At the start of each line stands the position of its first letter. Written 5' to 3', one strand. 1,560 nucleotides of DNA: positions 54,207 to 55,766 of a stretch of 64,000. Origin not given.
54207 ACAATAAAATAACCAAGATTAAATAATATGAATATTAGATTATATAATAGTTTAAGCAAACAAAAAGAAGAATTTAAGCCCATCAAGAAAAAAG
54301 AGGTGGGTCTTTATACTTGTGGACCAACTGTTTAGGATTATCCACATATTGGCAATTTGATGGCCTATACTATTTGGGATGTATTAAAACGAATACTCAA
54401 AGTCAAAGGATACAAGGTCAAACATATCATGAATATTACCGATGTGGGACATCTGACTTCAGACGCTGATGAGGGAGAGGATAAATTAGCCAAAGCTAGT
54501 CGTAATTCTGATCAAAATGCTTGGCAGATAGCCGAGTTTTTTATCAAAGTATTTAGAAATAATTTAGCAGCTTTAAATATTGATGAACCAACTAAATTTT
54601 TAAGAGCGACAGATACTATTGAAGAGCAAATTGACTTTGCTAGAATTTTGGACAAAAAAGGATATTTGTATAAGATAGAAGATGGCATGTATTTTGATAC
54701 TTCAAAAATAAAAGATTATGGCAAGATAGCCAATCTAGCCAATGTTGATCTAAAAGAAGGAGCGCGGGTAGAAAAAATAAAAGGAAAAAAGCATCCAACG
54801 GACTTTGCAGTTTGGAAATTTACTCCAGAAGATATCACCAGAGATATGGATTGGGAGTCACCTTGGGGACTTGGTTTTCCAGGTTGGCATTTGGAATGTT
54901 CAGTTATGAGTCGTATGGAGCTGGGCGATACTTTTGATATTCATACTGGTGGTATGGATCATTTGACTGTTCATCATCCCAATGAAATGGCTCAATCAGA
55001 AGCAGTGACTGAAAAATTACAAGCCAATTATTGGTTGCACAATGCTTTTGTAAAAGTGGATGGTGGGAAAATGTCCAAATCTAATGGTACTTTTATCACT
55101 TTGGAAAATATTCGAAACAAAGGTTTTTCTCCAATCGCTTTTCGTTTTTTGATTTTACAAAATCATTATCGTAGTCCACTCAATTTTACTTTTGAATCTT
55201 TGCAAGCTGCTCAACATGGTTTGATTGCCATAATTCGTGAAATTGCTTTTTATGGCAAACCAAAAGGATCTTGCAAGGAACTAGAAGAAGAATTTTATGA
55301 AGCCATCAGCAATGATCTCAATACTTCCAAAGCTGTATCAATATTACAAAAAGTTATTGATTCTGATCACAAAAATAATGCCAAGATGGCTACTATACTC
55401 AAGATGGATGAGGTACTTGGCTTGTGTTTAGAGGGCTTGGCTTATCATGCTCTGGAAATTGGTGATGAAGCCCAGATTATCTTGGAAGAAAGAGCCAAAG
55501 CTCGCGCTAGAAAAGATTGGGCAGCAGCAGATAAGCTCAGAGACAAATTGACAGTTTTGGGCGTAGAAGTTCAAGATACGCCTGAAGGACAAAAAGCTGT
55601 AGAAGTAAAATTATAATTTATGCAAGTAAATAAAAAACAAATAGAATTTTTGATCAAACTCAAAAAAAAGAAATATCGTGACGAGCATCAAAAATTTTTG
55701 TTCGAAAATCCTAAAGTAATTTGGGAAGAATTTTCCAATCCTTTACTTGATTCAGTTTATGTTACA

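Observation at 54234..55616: cysS interrupted by an in-frame TAG exactly at a conserved Tyr codon (TAT to TAG)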

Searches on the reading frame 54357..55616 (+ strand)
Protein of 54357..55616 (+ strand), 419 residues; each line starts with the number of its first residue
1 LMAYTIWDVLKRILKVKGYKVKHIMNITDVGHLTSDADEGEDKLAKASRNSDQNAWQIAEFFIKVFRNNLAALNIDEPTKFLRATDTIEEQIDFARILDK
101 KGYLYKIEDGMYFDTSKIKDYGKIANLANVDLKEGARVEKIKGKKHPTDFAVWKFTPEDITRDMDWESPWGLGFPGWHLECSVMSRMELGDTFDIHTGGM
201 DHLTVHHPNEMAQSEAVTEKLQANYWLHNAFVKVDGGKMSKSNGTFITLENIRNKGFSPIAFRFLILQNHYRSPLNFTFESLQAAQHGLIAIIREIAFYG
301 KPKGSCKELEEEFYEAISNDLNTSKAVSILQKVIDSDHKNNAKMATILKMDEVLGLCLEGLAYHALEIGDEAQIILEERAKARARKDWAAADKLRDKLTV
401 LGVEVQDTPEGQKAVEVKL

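Call 37: find_encoding_contigs(protein=window:54357-55616:+, flank=10000, max_places=10)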
Protein window:54357-55616:+ (419 aa): no gene with exactly this product is on record in the collection.
